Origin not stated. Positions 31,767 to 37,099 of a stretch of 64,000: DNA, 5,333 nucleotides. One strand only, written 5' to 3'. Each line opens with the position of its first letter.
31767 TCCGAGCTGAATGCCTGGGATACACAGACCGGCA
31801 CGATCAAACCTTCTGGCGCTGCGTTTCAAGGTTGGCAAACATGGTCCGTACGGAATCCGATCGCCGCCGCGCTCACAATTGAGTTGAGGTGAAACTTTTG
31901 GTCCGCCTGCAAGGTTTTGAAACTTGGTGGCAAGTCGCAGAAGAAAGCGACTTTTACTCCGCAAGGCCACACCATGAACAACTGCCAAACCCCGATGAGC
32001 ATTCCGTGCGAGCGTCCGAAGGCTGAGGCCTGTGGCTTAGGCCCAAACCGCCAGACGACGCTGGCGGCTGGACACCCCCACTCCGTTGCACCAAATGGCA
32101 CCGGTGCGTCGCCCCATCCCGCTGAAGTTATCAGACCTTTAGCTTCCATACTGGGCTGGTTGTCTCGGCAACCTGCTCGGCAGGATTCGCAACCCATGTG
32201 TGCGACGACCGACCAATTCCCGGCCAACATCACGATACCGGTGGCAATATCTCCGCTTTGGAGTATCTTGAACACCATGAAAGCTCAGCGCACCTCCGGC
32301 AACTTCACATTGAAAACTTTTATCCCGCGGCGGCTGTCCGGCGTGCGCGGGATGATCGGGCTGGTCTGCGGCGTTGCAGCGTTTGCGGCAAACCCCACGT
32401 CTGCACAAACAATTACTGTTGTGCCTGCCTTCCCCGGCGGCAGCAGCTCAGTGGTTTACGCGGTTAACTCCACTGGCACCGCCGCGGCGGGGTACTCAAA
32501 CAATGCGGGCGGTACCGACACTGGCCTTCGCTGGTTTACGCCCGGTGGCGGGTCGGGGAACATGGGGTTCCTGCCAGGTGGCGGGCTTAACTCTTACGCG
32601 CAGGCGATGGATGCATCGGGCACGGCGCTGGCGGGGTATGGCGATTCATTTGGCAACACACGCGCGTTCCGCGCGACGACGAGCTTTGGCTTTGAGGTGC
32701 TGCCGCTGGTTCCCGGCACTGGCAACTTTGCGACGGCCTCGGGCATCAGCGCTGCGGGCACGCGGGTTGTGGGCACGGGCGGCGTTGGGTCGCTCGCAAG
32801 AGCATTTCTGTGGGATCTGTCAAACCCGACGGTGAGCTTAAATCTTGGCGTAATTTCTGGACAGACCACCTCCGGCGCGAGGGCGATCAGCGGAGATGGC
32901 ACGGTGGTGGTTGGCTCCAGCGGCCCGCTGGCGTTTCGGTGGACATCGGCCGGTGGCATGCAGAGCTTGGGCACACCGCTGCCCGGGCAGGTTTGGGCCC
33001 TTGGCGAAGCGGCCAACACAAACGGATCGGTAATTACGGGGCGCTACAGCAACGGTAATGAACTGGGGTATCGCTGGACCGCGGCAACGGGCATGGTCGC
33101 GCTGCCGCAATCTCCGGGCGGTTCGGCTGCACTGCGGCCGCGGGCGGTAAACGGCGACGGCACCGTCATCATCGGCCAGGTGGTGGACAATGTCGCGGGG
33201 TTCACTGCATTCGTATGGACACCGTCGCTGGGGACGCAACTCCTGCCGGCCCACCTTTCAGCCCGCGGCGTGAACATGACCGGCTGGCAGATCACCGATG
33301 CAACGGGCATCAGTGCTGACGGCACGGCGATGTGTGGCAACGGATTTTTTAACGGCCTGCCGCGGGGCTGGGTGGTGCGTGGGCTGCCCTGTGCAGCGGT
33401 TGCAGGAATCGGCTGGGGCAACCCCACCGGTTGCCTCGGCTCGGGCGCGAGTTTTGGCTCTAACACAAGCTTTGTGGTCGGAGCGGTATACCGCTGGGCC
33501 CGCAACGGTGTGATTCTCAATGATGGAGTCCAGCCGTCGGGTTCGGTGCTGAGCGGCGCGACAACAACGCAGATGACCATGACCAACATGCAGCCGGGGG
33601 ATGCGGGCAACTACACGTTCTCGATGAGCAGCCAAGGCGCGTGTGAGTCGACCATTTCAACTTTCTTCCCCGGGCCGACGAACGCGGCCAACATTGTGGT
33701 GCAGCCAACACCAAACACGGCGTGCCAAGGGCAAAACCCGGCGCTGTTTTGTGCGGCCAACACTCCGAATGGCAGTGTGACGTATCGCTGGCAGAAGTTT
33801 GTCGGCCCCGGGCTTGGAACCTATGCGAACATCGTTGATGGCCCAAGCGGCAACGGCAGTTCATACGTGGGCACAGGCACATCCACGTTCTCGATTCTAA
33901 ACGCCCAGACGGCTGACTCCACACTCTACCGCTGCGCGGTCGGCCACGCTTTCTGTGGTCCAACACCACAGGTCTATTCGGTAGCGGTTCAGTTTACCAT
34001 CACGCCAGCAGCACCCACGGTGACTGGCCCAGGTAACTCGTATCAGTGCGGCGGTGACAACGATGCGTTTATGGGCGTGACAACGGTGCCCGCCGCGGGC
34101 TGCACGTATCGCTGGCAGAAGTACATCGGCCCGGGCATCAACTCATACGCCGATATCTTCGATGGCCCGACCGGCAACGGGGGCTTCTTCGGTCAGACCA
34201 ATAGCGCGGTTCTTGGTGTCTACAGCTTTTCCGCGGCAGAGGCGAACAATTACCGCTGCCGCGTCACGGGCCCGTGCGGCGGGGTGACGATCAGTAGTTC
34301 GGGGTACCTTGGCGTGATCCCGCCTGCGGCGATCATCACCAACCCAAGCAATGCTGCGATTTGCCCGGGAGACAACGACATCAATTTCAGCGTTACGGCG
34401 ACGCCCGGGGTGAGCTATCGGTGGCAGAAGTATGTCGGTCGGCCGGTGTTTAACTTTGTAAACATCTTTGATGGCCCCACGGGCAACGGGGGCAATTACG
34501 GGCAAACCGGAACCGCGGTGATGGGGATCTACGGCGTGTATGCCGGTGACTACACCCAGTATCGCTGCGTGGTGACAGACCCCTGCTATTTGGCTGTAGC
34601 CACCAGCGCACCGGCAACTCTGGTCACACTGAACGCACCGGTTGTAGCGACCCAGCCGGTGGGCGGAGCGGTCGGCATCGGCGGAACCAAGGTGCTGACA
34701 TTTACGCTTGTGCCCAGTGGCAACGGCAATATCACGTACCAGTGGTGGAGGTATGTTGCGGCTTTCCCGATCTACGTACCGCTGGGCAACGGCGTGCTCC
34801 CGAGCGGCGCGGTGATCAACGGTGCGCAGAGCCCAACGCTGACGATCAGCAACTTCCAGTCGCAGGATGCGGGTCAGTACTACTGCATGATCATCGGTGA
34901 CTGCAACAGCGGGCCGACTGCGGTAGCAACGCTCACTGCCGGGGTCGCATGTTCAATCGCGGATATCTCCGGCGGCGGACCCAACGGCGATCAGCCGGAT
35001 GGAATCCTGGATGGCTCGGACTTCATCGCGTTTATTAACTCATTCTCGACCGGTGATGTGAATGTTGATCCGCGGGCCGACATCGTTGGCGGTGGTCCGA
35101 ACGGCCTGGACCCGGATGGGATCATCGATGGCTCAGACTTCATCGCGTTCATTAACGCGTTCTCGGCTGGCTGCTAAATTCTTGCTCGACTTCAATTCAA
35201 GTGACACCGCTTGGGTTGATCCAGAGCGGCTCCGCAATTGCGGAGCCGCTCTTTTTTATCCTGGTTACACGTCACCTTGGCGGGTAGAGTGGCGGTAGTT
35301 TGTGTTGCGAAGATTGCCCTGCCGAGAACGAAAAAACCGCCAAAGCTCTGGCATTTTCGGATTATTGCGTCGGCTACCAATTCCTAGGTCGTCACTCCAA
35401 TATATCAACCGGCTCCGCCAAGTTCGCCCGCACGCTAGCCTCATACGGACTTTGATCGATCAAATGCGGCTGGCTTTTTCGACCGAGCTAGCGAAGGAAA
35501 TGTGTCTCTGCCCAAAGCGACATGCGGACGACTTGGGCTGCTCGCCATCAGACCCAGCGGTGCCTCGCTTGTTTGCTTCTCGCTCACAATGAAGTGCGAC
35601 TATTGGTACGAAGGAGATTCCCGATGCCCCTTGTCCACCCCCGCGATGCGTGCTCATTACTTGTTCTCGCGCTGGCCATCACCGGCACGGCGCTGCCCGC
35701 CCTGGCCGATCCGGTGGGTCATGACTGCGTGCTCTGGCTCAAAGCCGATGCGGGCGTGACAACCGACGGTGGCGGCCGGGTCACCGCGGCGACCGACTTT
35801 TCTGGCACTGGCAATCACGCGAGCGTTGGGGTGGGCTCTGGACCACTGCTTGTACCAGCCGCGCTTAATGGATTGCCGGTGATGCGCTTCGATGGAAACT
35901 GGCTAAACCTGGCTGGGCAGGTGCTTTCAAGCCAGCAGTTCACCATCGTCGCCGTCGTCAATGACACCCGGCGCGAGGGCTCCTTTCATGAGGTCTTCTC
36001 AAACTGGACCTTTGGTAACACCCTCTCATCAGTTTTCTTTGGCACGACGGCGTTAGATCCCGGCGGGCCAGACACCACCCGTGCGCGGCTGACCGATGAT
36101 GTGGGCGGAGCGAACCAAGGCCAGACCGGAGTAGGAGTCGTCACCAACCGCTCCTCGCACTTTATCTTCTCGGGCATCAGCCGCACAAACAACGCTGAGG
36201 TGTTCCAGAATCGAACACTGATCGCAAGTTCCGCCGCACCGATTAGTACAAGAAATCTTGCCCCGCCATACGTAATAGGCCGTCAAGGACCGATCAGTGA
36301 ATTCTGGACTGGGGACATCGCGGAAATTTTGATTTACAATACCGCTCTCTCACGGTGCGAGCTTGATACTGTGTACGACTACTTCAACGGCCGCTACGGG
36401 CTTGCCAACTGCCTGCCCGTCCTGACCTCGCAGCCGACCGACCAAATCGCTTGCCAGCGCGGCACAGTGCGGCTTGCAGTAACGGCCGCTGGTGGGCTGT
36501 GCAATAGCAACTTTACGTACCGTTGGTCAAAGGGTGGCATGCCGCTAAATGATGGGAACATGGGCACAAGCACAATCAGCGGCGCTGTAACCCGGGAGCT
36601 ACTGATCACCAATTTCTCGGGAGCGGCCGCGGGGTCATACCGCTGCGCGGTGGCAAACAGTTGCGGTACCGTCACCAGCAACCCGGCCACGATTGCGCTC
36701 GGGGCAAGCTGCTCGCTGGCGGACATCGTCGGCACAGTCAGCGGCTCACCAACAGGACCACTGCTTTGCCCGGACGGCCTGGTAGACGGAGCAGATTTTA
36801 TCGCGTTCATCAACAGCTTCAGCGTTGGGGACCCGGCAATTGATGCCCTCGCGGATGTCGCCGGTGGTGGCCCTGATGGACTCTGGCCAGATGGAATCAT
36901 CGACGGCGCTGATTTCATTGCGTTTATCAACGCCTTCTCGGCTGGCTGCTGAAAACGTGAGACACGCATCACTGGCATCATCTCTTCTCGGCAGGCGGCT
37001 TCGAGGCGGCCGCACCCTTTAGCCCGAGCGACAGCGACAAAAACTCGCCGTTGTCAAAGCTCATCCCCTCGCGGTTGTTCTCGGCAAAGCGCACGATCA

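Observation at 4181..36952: Six genes carry the same Cys-bracketed, double EF-hand/dockerin-like C-terminal module ending exactly in Gly-Cys-stop: candidate surface-anchoring system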

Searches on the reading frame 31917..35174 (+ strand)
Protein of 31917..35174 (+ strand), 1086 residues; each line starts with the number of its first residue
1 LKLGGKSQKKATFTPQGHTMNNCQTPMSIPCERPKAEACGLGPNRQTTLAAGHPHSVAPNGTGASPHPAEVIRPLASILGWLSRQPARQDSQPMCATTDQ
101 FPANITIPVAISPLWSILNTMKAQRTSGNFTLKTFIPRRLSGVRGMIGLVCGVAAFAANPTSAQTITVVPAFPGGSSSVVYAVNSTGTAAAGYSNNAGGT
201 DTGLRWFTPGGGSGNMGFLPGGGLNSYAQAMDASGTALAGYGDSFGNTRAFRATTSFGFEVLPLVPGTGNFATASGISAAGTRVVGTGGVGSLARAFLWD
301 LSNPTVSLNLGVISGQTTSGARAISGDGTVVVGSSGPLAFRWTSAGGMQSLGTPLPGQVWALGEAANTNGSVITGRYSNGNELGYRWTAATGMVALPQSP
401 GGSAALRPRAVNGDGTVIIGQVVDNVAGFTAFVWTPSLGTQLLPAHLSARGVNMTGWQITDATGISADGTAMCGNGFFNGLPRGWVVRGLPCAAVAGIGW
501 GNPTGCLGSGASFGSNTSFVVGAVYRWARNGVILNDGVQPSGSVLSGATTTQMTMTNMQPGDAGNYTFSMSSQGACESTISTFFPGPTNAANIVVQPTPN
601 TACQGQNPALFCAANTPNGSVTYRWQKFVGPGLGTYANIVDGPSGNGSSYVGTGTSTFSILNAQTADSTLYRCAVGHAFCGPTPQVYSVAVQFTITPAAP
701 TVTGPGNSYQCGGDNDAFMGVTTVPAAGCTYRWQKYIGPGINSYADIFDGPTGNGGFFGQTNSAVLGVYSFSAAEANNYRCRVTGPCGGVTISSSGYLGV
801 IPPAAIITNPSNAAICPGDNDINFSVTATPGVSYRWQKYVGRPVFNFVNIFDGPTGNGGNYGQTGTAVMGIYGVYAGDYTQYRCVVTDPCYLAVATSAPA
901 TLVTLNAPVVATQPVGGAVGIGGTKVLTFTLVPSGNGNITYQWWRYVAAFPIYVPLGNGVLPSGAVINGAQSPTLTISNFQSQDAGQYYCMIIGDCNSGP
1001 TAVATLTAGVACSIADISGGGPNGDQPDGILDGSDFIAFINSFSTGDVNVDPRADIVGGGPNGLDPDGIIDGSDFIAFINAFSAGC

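Call 8: search_protein_families(library=ncbifam, proteins=[window:31917-35174:+], max_evalue=0.01)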
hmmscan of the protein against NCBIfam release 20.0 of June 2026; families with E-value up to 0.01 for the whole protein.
window:31917-35174:+ (1086 aa): 1 family
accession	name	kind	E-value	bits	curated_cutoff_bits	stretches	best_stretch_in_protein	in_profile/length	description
NF041540.1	dockerin_GC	domain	1.9e-16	60.2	29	1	1012-1086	1-67/67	GC-type dockerin domain-anchored protein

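Call 9: search_protein_families(library=pfam, proteins=[window:31917-35174:+], max_evalue=0.01)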
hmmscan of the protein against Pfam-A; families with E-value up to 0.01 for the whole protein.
window:31917-35174:+ (1086 aa): 6 families
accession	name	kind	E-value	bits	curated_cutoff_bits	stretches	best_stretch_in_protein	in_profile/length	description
PF13927.12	Ig_3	-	6.6e-17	62.2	30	1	593-674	4-75/78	Immunoglobulin domain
PF07679.22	I-set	-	2.4e-10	40.7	23.7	0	971-992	54-75/90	Immunoglobulin I-set domain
PF00047.31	ig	-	5.7e-08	33.4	21.8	0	604-678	7-73/81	Immunoglobulin domain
PF07686.23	V-set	-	7.5e-07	29.8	26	0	971-994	71-94/109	Immunoglobulin V-set domain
PF13895.12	Ig_2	-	0.00025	21.7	27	0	594-677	3-65/79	Immunoglobulin domain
PF16706.11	Izumo-Ig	-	0.0032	17.8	26.7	0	966-1003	42-78/88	Izumo-like Immunoglobulin domain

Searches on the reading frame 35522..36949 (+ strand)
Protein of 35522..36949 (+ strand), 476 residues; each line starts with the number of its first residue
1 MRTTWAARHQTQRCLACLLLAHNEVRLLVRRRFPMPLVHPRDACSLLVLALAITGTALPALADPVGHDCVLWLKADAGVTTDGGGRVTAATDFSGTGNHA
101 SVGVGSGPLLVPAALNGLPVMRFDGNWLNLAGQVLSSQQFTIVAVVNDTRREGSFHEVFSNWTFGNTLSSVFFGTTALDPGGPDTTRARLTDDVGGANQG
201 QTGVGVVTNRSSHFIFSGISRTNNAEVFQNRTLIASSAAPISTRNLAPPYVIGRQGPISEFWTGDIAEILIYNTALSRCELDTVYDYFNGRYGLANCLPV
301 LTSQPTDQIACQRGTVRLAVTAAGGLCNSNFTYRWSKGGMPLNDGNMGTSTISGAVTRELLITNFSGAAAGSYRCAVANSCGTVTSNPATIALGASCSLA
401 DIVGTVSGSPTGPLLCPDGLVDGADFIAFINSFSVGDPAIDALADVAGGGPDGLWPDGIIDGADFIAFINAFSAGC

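Call 8: search_protein_families(library=ncbifam, proteins=[window:35522-36949:+], max_evalue=0.01)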
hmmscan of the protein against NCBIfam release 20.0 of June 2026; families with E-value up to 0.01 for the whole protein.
window:35522-36949:+ (476 aa): 1 family
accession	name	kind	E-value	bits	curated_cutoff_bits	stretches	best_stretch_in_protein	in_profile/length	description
NF041540.1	dockerin_GC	domain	1.6e-15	57.2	29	1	399-476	2-67/67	GC-type dockerin domain-anchored protein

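Call 9: search_protein_families(library=pfam, proteins=[window:35522-36949:+], max_evalue=0.01)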
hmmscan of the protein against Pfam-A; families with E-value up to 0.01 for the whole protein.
window:35522-36949:+ (476 aa): 4 families
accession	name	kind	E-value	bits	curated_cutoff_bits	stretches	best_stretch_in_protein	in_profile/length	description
PF13385.13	Laminin_G_3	-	1.6e-08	35.2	27.6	1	126-280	5-149/151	Concanavalin A-like lectin/glucanases superfamily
PF13927.12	Ig_3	-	5.5e-06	27.2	30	1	299-379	2-78/78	Immunoglobulin domain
PF07679.22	I-set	-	1.5e-05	25.4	23.7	1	301-386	3-84/90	Immunoglobulin I-set domain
PF13895.12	Ig_2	-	0.00016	22.3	27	1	299-392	2-78/79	Immunoglobulin domain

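Call 33: list_cluster_members(proteins=[window:35522-36949:+, window:11143-12894:+, window:4184-5470:-, window:19172-20347:+, window:38711-39988:+, window:751-1950:+, P0027, P0029, P0036, P0046])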
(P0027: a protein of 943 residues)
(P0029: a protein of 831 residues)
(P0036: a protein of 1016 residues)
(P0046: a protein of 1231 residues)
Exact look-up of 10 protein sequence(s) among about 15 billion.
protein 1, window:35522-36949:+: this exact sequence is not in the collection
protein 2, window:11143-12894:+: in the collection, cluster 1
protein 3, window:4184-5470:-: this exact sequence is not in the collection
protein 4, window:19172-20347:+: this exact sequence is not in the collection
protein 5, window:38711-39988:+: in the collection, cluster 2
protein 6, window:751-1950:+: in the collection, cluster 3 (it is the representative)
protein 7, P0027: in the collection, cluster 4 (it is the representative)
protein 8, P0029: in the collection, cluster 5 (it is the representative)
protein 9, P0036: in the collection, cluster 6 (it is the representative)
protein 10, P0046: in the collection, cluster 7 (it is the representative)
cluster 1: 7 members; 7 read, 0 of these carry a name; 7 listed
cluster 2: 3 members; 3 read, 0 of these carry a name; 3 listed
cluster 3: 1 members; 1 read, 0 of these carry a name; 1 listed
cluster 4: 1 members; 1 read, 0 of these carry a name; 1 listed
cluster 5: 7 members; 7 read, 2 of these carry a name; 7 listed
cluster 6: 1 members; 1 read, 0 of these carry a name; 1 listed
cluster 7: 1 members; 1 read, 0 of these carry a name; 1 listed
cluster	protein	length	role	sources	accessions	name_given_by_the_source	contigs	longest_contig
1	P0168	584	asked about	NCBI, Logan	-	-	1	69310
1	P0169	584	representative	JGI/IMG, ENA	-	-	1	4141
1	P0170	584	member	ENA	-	-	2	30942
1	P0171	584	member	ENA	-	-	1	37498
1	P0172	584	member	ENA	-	-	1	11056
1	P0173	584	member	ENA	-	-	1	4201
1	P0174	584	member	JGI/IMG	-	-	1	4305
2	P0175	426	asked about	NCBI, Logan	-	-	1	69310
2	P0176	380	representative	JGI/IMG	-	-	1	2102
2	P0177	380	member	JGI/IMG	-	-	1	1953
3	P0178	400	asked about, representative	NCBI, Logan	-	-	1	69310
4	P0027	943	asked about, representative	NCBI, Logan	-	-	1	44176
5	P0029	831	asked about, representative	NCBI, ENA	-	-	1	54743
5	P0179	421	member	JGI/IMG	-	hypothetical protein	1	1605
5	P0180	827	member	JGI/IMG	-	beta-glucanase (GH16 family)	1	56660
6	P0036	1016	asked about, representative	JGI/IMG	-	-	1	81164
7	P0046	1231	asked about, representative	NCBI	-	-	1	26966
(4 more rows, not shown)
